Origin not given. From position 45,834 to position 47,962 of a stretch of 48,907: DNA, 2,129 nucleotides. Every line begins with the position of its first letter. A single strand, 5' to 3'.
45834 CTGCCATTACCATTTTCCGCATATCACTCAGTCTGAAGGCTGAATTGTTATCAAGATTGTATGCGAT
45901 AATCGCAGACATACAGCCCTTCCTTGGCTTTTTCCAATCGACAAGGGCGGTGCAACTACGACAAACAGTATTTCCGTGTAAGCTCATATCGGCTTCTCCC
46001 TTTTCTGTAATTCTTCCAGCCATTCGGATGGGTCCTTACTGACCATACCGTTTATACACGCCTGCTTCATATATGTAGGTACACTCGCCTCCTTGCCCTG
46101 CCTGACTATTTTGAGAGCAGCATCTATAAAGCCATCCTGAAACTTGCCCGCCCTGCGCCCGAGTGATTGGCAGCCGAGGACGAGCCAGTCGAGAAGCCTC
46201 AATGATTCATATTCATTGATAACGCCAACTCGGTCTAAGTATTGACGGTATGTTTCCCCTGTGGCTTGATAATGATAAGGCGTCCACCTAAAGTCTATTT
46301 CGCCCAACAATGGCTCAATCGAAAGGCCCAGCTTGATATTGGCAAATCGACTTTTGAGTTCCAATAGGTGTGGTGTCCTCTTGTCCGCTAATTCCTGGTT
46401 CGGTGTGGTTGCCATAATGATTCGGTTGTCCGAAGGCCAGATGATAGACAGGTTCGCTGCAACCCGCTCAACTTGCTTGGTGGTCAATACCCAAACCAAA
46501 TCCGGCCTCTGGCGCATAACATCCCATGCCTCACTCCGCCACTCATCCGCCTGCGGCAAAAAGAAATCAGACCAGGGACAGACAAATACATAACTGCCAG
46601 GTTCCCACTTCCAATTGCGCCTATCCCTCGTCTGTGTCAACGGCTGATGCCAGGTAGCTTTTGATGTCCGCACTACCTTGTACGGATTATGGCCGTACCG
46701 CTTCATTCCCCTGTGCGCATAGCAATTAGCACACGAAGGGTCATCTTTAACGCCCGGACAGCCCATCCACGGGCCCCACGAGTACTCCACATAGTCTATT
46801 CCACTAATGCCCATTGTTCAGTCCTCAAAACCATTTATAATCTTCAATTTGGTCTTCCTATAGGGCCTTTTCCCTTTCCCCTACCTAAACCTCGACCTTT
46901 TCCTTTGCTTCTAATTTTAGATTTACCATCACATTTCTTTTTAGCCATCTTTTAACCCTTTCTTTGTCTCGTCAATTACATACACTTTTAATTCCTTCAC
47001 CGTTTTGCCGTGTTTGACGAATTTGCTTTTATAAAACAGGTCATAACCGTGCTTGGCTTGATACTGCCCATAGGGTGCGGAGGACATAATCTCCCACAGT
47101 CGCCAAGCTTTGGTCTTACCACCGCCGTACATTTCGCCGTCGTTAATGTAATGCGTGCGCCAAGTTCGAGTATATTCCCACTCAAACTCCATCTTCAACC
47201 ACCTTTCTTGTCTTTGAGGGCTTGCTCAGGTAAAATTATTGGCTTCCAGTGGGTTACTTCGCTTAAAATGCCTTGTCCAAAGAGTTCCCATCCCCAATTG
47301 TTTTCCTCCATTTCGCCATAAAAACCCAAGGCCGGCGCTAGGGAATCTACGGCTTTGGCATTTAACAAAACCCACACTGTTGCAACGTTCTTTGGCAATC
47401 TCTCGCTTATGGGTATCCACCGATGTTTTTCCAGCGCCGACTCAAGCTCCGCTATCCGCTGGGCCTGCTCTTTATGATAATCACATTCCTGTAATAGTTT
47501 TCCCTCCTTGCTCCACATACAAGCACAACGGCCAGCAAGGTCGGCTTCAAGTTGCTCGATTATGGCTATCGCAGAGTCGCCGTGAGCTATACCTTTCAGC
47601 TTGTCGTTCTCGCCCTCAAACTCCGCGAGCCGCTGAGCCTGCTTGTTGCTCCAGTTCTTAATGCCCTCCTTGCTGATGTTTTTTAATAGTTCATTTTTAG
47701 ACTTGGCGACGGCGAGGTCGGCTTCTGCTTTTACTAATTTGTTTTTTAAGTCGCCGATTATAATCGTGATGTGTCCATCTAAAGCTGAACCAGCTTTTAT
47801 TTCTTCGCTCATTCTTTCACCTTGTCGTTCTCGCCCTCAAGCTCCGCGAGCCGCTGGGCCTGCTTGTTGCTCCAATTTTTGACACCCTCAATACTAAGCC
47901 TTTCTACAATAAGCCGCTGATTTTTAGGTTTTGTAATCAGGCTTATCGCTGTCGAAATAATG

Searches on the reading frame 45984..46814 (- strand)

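Call 71: search_protein_families(library=pfam, proteins=[window:45984-46814:-], max_evalue=0.01)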
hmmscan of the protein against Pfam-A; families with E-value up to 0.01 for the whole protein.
window:45984-46814:- (276 aa): 1 family
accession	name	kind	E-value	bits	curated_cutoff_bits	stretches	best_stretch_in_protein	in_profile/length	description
PF07505.17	DUF5131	-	1e-28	100.9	28.9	1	4-252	2-215/243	Protein of unknown function (DUF5131)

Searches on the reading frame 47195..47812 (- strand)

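Call 71: search_protein_families(library=pfam, proteins=[window:47195-47812:-], max_evalue=0.01)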
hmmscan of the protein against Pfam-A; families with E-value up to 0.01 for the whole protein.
window:47195-47812:- (205 aa): 1 family
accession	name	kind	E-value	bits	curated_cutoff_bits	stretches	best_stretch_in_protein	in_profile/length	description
PF04448.17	DUF551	-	1.3e-07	32.8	22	1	132-192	2-63/68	Protein of unknown function (DUF551)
